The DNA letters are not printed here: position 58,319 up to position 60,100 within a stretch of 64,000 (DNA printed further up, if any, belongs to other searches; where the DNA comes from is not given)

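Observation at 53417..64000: Composite methylamine/quaternary-amine demethylation locus: aminotransferase, Pyl-MttB, Pyl-MtbB, corrinoid protein, non-Pyl MttB paralog, PotBCDA-type importer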

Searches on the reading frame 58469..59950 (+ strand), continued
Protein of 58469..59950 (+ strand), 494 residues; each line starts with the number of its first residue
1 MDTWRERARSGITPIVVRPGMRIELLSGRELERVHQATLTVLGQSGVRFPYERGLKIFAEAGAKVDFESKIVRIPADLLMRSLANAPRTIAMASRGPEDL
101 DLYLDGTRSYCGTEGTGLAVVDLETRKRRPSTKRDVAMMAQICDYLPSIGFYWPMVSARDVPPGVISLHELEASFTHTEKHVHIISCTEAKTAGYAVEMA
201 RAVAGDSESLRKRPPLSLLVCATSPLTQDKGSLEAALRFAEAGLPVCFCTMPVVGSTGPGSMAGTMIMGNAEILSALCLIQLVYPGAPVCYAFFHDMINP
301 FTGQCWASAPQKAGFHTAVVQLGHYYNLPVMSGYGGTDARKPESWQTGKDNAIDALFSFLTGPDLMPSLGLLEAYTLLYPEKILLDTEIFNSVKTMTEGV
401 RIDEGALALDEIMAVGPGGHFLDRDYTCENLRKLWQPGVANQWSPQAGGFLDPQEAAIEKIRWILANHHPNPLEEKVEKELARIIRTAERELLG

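Call 24: find_homologous_proteins(query=window:58469-59950:+)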
Query window:58469-59950:+ (494 aa): 2732 proteins with E <= 0.001 among 8000 candidates; the best 120 are listed.
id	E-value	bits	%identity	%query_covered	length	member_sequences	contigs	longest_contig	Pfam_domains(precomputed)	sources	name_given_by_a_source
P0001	0.0e+0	1137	100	100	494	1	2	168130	PF06253.17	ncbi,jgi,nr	ncbi:MAG: trimethylamine methyltransferase family protein [Deltaproteobacteria bacterium]|nr:trimeth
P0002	1.4e-230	784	69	100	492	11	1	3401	PF06253.17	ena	-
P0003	5.6e-229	779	68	98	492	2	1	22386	PF06253.17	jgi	jgi:trimethylamine--corrinoid protein Co-methyltransferase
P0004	9.4e-224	762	68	98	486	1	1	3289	PF06253.17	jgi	jgi:trimethylamine--corrinoid protein Co-methyltransferase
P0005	9.3e-222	755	66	98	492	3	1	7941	PF06253.17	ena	-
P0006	3.9e-218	743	67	98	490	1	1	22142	PF06253.17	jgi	-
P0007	2.7e-216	737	66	98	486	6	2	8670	PF06253.17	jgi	jgi:trimethylamine--corrinoid protein Co-methyltransferase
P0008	4.5e-211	720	65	96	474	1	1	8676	PF06253.17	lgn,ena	-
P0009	2.7e-204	697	63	97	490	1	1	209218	PF06253.17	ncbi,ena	-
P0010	3.9e-204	697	61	98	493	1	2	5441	PF06253.17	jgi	-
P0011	7.2e-204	696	61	99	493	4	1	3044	PF06253.17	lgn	-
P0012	4.5e-203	693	62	98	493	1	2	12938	PF06253.17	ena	-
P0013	6.2e-203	693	62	98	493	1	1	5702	PF06253.17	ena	-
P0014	4.9e-202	690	61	99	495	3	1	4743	PF06253.17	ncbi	-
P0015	6.0e-202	690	61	98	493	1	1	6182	PF06253.17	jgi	-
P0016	7.8e-202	689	61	98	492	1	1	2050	PF06253.17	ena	-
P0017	8.4e-202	689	61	98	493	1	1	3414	PF06253.17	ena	-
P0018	6.5e-201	686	63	97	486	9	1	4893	PF06253.17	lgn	-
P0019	1.1e-200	686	61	98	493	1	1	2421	PF06253.17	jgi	jgi:trimethylamine--corrinoid protein Co-methyltransferase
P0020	2.0e-200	685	61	98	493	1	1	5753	PF06253.17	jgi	jgi:trimethylamine--corrinoid protein Co-methyltransferase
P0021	2.4e-200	684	61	99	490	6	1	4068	PF06253.17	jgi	jgi:trimethylamine--corrinoid protein Co-methyltransferase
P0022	2.6e-200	684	63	98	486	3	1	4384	PF06253.17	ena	-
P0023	1.1e-199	682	61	98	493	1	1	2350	PF06253.17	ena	-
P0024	1.4e-199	682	60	99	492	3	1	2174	PF06253.17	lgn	-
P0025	2.1e-199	681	61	98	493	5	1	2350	PF06253.17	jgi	-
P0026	2.3e-199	681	61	98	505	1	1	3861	PF06253.17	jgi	jgi:trimethylamine--corrinoid protein Co-methyltransferase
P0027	2.9e-199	681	61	98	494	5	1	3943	PF06253.17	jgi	jgi:trimethylamine--corrinoid protein Co-methyltransferase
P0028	3.6e-199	680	61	98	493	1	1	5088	PF06253.17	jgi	jgi:trimethylamine--corrinoid protein Co-methyltransferase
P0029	7.6e-199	679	61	99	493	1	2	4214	PF06253.17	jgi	jgi:trimethylamine--corrinoid protein Co-methyltransferase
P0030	9.2e-199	679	61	98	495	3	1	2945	PF06253.17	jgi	-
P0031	1.3e-198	679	60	98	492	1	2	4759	PF06253.17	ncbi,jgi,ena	-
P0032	2.2e-198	678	62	98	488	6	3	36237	PF06253.17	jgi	-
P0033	3.0e-198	677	61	98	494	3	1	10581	PF06253.17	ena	-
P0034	3.4e-198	677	61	98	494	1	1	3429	PF06253.17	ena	-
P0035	4.6e-198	677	60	98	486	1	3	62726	PF06253.17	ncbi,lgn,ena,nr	ncbi:MAG TPA: hypothetical protein ENI15_12375 [Spirochaetes bacterium]|nr:hypothetical protein [Spi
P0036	6.1e-198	676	60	98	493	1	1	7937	PF06253.17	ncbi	-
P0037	3.8e-197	674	60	98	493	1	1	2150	PF06253.17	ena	-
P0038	3.8e-197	674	60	98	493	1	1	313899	PF06253.17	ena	-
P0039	9.3e-197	673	60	98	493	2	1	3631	PF06253.17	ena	-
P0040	9.8e-197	672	61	98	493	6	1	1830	PF06253.17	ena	-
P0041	1.1e-196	672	61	98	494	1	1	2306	PF06253.17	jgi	jgi:trimethylamine--corrinoid protein Co-methyltransferase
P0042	1.4e-196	672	60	98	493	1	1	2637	PF06253.17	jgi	-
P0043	1.8e-196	672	61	98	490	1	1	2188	PF06253.17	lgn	-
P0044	2.0e-196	671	60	98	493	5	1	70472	PF06253.17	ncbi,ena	-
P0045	2.2e-196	671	60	98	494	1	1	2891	PF06253.17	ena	-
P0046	2.3e-196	671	59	99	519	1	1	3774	PF06253.17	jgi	jgi:trimethylamine--corrinoid protein Co-methyltransferase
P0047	2.7e-196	671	60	98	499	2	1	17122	PF06253.17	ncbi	ncbi:MAG: trimethylamine methyltransferase family protein [Desulfobacterales bacterium]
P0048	3.3e-196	671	59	98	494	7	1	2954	PF06253.17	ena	-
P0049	3.6e-196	671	60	98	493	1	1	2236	PF06253.17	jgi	jgi:trimethylamine--corrinoid protein Co-methyltransferase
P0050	4.5e-196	670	60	98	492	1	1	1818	PF06253.17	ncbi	-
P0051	7.2e-196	670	60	98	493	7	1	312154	PF06253.17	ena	-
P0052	9.1e-196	669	60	98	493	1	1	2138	PF06253.17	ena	-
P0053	1.8e-195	668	60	98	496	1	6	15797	PF06253.17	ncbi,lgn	-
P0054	2.2e-195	668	60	98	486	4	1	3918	PF06253.17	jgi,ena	-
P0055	2.3e-195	668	61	98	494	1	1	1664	PF06253.17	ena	-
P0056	4.0e-195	667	60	98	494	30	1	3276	PF06253.17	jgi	jgi:trimethylamine--corrinoid protein Co-methyltransferase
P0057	5.1e-195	667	60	97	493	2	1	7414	PF06253.17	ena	-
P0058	5.3e-195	667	59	98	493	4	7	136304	PF06253.17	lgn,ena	-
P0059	5.8e-195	667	60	98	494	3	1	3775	PF06253.17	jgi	jgi:trimethylamine--corrinoid protein Co-methyltransferase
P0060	6.4e-195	666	60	98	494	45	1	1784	PF06253.17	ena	-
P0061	9.2e-195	666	62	97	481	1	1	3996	PF06253.17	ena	-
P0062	1.7e-194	665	60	98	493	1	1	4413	PF06253.17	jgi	jgi:trimethylamine--corrinoid protein Co-methyltransferase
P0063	2.1e-194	665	60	97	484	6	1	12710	PF06253.17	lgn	-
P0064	2.8e-194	664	61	98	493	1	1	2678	PF06253.17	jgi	-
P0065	4.2e-194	664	60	98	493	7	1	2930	PF06253.17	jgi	jgi:trimethylamine--corrinoid protein Co-methyltransferase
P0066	5.1e-194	664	58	100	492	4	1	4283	PF06253.17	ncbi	-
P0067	5.7e-194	663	58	100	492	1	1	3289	PF06253.17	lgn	-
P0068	6.0e-194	663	60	98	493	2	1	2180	PF06253.17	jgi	-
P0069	7.3e-194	663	59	98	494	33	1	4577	PF06253.17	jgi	-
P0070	9.7e-194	663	60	98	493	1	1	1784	PF06253.17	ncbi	-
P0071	9.9e-194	663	60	98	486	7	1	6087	PF06253.17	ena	-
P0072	1.1e-193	662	60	98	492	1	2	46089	PF06253.17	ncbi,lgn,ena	-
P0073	3.2e-193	661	60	98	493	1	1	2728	PF06253.17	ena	-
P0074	4.5e-193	660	60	98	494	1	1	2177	PF06253.17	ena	-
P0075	5.4e-193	660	60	99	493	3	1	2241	PF06253.17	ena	-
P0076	6.9e-193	660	60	98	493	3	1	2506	PF06253.17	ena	-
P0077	1.2e-192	659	61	97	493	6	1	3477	PF06253.17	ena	-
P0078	1.3e-192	659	61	97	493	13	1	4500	PF06253.17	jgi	-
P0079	1.7e-191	655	59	98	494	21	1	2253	PF06253.17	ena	-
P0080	4.2e-191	654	60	98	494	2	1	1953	PF06253.17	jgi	-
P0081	5.0e-191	654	59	98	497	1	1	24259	PF06253.17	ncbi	-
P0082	6.0e-191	653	60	98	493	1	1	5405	PF06253.17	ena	-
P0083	6.7e-191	653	60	98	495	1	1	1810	PF06253.17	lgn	-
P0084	1.3e-190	652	60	97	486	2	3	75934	PF06253.17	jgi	-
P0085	1.3e-190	652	59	98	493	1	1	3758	PF06253.17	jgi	jgi:trimethylamine--corrinoid protein Co-methyltransferase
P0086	1.7e-190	652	60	98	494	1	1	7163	PF06253.17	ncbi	-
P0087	2.9e-190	651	59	99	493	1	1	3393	PF06253.17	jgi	-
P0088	4.5e-190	650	59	98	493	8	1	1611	PF06253.17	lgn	-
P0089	8.9e-190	650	59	97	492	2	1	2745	PF06253.17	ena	-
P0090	4.5e-189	647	58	98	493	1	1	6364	PF06253.17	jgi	jgi:trimethylamine--corrinoid protein Co-methyltransferase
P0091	7.2e-189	647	59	97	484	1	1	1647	PF06253.17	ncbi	-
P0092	1.0e-188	646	57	98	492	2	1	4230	PF06253.17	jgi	jgi:trimethylamine--corrinoid protein Co-methyltransferase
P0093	1.2e-188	646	57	98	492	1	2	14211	PF06253.17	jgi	jgi:trimethylamine--corrinoid protein Co-methyltransferase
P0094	1.2e-188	646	56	100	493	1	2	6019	PF06253.17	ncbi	-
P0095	1.5e-188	645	60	96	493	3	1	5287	PF06253.17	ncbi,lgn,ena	-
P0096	1.5e-188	645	57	98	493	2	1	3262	PF06253.17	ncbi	-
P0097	4.2e-188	644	57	98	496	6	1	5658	PF06253.17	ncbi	-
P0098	4.3e-188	644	58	97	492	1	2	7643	PF06253.17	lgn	-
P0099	3.3e-187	641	58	97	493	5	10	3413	PF06253.17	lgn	-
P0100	3.9e-187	641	58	99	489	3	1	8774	PF06253.17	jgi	jgi:trimethylamine--corrinoid protein Co-methyltransferase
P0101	4.0e-187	641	56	100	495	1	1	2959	PF06253.17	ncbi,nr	ncbi:MAG: hypothetical protein GY859_06920 [Desulfobacterales bacterium]|nr:hypothetical protein [De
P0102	1.9e-186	639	57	98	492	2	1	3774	PF06253.17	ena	-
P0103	2.4e-186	638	58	98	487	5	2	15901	PF06253.17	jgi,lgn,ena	-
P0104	2.7e-186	638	59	98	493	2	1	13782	PF06253.17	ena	-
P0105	5.5e-186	637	62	90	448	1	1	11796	PF06253.17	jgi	-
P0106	7.3e-186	637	57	99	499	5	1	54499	PF06253.17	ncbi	-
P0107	1.0e-185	636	59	97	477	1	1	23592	PF06253.17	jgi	jgi:trimethylamine--corrinoid protein Co-methyltransferase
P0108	1.1e-185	636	58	94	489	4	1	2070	PF06253.17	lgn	-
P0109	6.1e-185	634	58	97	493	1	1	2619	PF06253.17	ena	-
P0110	9.5e-185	633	58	98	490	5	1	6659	PF06253.17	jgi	jgi:trimethylamine--corrinoid protein Co-methyltransferase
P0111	7.4e-184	630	57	99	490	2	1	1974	PF06253.17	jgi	jgi:trimethylamine--corrinoid protein Co-methyltransferase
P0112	7.4e-184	630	57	98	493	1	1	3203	PF06253.17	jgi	-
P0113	8.2e-184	630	56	97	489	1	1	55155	PF06253.17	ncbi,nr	ncbi:trimethylamine methyltransferase family protein [Desulfococcaceae bacterium HSG7]|nr:trimethyla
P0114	1.2e-183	629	57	99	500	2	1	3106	PF06253.17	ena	-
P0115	2.5e-183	628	55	99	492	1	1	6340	PF06253.17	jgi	jgi:trimethylamine--corrinoid protein Co-methyltransferase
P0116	3.9e-183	628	56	98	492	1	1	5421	PF06253.17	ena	-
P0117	5.3e-183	627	56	98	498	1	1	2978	PF06253.17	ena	-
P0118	5.6e-183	627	57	97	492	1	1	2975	PF06253.17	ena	-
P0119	6.9e-183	627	56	99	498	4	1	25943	PF06253.17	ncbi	-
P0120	2.0e-182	625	57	99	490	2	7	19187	PF06253.17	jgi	jgi:trimethylamine--corrinoid protein Co-methyltransferase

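Call 25: find_encoding_contigs(protein=P0003, flank=10000, max_places=2)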
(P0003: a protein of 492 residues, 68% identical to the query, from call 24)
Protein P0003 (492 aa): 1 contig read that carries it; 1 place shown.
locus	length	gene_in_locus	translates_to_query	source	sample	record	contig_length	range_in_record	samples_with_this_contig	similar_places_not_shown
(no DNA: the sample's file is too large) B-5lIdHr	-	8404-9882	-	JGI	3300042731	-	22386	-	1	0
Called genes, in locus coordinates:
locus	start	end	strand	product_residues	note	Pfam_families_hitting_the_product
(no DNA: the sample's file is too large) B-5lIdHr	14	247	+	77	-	-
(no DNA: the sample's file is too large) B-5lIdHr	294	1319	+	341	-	PF12850:Metallophos_2 (faint)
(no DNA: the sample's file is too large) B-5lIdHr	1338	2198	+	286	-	-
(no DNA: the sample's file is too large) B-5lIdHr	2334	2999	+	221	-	-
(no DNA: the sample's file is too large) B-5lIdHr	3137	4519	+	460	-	PF00202:Aminotran_3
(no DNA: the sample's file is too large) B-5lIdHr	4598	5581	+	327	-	PF06253:MTTB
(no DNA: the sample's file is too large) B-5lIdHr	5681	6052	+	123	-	PF06253:MTTB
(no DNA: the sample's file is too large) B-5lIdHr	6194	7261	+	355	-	PF09505:Dimeth_Pyl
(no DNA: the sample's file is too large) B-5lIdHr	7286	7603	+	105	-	PF09505:Dimeth_Pyl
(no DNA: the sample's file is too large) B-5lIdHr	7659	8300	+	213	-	PF02607:B12-binding_2, PF02310:B12-binding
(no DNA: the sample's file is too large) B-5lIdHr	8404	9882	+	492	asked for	PF06253:MTTB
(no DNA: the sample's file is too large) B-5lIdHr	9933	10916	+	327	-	PF06253:MTTB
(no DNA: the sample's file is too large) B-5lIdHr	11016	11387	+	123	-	PF06253:MTTB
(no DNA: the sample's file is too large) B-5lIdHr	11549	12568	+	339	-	PF09505:Dimeth_Pyl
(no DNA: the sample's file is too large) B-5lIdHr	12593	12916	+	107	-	PF09505:Dimeth_Pyl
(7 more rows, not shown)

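Call 26: find_encoding_contigs(protein=P0009, flank=10000, max_places=2)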
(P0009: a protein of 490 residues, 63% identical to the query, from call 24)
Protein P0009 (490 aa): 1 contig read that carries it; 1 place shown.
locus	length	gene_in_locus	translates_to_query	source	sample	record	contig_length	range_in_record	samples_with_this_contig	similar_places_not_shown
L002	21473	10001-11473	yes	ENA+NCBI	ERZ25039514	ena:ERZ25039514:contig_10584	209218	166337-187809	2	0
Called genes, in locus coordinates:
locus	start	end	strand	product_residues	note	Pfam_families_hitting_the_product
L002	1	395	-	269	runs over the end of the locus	PF01209:Ubie_methyltran, PF13489:Methyltransf_23, PF07021:MetW, PF13847:Methyltransf_31, PF08241:Methyltransf_11, PF08242:Methyltransf_12, PF13649:Methyltransf_25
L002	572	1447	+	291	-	PF02574:S-methyl_trans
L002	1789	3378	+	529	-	PF00496:SBP_bac_5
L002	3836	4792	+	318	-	PF19300:BPD_transp_1_N, PF00528:BPD_transp_1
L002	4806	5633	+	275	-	PF00528:BPD_transp_1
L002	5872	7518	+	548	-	PF03193:RsgA_GTPase (faint), PF13481:AAA_25 (faint), PF00005:ABC_tran, PF05621:TniB (faint), PF13191:AAA_16 (faint), PF02463:SMC_N (weak), PF00005:ABC_tran, PF08352:oligo_HPY (weak), +4 more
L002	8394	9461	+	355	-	PF09505:Dimeth_Pyl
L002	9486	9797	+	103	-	PF09505:Dimeth_Pyl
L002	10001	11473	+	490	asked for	PF06253:MTTB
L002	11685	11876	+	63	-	-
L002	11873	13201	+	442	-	PF02885:Glycos_trans_3N, PF00591:Glycos_transf_3, PF07831:PYNP_C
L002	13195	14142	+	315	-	PF00383:dCMP_cyt_deam_1, PF08211:dCMP_cyt_deam_2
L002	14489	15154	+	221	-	PF05014:Nuc_deoxyrib_tr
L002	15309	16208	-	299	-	PF02653:BPD_transp_2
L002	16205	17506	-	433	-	PF02653:BPD_transp_2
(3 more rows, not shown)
